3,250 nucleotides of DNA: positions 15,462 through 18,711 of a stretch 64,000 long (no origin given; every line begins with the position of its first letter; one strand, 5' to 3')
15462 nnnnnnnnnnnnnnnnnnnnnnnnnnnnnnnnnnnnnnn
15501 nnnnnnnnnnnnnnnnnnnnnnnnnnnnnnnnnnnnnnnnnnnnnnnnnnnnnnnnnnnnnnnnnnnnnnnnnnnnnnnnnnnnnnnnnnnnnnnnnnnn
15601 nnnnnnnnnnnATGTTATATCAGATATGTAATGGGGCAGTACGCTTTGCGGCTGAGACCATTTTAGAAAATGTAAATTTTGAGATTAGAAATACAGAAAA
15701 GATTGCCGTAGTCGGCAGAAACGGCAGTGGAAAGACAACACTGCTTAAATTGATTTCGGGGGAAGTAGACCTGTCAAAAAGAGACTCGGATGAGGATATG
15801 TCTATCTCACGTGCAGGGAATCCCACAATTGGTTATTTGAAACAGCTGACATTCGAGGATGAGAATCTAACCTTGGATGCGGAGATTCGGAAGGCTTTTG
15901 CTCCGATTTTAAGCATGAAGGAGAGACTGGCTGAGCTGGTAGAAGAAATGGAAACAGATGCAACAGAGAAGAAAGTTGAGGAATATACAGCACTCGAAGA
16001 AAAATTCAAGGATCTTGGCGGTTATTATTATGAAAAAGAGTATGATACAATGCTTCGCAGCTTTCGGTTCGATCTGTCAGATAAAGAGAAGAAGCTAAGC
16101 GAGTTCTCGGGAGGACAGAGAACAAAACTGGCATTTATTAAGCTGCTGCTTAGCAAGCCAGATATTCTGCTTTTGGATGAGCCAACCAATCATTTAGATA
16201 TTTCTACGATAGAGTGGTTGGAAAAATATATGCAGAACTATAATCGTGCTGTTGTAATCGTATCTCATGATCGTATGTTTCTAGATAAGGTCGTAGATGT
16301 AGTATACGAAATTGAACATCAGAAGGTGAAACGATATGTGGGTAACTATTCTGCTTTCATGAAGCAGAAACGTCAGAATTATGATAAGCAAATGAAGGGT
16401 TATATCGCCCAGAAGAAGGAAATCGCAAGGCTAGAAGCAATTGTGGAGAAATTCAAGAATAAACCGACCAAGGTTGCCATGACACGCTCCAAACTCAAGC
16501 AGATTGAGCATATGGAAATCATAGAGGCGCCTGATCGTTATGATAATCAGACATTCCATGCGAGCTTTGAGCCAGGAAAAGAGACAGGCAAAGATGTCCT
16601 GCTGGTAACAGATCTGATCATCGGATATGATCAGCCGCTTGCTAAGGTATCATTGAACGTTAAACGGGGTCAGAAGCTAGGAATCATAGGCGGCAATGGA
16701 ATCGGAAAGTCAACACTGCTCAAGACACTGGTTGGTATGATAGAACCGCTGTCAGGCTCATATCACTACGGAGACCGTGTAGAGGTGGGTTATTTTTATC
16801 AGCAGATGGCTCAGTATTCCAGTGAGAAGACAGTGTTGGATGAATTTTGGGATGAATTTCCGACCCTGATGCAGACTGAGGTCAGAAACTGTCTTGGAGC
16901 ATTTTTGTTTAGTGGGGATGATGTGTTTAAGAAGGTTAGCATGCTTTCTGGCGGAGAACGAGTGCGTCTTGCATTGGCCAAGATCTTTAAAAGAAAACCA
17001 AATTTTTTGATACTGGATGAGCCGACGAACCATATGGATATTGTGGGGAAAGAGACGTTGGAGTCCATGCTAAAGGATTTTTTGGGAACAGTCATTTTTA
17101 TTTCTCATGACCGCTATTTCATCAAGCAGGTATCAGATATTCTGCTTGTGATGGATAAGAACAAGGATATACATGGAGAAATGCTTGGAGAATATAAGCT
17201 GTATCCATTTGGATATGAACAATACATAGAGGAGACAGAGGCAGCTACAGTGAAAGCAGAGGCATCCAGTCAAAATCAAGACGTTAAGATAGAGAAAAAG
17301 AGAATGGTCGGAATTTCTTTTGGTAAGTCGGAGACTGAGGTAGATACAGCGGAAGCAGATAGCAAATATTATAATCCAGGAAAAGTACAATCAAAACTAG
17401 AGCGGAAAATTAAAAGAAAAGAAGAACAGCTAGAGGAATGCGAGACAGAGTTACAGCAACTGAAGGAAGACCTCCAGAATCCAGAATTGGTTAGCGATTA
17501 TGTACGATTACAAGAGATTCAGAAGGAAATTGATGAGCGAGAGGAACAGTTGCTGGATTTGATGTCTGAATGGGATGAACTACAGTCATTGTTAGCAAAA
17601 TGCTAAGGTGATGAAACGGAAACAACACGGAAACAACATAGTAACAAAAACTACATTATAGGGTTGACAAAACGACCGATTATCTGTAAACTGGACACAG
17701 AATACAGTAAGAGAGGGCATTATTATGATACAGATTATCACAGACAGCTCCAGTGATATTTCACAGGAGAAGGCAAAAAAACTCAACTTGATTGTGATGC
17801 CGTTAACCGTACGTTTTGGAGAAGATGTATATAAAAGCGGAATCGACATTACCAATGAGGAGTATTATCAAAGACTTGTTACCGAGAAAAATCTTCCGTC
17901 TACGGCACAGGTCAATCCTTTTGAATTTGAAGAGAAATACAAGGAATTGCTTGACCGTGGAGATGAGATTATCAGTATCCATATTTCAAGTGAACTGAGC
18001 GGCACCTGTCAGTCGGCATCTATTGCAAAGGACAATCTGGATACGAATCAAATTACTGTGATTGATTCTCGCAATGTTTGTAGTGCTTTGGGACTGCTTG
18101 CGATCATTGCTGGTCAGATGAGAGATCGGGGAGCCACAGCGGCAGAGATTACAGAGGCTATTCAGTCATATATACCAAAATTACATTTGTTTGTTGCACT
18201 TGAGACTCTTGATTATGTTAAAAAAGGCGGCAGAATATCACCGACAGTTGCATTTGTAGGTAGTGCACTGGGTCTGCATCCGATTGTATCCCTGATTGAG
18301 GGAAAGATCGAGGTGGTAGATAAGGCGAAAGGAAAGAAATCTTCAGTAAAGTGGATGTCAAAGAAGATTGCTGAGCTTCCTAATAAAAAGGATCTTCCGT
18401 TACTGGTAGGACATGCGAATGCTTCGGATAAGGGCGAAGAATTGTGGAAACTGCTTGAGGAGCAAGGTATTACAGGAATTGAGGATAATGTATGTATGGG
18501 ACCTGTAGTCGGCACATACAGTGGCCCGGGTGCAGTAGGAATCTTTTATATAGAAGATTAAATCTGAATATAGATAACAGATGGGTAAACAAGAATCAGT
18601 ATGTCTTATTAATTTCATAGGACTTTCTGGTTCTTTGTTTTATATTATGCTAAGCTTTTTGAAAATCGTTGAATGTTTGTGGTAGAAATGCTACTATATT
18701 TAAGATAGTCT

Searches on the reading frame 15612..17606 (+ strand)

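Call 6: search_protein_families(library=pfam, proteins=[window:15612-17606:+])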
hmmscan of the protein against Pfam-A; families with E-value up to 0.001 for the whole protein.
window:15612-17606:+ (664 aa): 11 families
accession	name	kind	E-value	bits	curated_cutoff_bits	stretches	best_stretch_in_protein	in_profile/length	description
PF00005.33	ABC_tran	-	2.3e-48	164.7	25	2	344-473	2-137/137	ABC transporter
PF12848.13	ABC_tran_Xtn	-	8.7e-20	71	25.9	1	233-314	2-82/85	ABC transporter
PF13304.12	AAA_21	-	1.4e-16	61.9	27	1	129-220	218-299/304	AAA domain, putative AbiEii toxin, Type IV TA system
PF16326.10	ABC_tran_CTD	-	4.1e-10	40.2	32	1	592-658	2-68/69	ABC transporter C-terminal domain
PF02463.25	SMC_N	-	3.8e-08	33.5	40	1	30-238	26-215/220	RecF/RecN/SMC N terminal domain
PF13555.12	AAA_29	-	1.6e-06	28.2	27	0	21-45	15-39/61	P-loop containing region of AAA domain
PF13401.12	AAA_22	-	3.1e-05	24.7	27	0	31-69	8-33/130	AAA domain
PF05729.18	NACHT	-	4.2e-05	23.9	26.7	0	31-51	3-23/167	NACHT domain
PF03193.22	RsgA_GTPase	-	5.7e-05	23.5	30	0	341-376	95-129/174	RsgA GTPase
PF01926.29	MMR_HSR1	-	0.00017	22.1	21.9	0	30-51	1-22/113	50S ribosome-binding GTPase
PF00006.31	ATP-synt_ab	-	0.00049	20.3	29.5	0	350-374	11-35/213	ATP synthase alpha/beta family, nucleotide-binding domain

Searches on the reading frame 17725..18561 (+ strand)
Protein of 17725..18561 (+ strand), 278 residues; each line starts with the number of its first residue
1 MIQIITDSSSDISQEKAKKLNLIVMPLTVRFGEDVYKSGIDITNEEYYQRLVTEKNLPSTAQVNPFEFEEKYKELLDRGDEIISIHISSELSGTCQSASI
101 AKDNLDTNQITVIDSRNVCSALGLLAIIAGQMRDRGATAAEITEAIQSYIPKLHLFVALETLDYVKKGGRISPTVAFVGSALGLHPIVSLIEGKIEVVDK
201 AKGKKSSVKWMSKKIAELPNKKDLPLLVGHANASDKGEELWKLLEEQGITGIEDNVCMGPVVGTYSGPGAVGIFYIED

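Call 6: search_protein_families(library=pfam, proteins=[window:17725-18561:+])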
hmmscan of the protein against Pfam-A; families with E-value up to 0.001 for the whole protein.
window:17725-18561:+ (278 aa): 2 families
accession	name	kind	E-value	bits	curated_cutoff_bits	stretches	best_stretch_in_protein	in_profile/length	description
PF02645.21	DegV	-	4.3e-83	279.3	27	1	2-277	2-279/280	Uncharacterised protein, DegV family COG1307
PF13684.11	FakA-like_C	-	7.2e-08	32.5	23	1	71-267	37-204/216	Fatty acid kinase subunit A-like, C-terminal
